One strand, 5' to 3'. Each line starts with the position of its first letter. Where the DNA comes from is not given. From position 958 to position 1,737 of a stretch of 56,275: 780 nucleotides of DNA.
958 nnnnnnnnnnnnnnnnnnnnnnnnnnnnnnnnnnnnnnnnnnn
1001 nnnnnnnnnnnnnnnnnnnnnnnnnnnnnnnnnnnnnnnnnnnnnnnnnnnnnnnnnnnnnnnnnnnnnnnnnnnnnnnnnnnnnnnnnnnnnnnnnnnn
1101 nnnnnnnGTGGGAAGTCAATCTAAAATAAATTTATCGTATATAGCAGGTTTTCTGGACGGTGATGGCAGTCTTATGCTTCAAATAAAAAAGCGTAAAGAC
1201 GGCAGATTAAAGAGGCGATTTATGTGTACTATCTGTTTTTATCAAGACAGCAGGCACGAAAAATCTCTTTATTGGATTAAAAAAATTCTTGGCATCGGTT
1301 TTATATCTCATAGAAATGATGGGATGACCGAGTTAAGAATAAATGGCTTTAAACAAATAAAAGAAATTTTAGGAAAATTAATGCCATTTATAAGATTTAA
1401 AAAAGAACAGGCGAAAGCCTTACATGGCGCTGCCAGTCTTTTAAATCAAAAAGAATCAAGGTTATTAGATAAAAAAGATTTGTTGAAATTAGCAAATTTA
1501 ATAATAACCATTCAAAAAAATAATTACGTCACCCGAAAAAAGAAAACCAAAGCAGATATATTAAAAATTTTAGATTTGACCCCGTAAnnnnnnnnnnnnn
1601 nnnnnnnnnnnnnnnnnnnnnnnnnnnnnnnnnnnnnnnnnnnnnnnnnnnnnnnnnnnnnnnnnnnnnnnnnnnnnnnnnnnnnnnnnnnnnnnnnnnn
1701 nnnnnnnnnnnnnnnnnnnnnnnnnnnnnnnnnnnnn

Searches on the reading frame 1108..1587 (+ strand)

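Call 80: search_protein_families(library=pfam, proteins=[window:1108-1587:+], max_evalue=0.01)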
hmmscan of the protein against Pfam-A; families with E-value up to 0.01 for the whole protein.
window:1108-1587:+ (159 aa): 1 family
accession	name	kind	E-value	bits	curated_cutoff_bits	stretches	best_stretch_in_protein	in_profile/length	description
PF00961.24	LAGLIDADG_1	-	7.8e-11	43.2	23.1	1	12-88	1-78/102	LAGLIDADG endonuclease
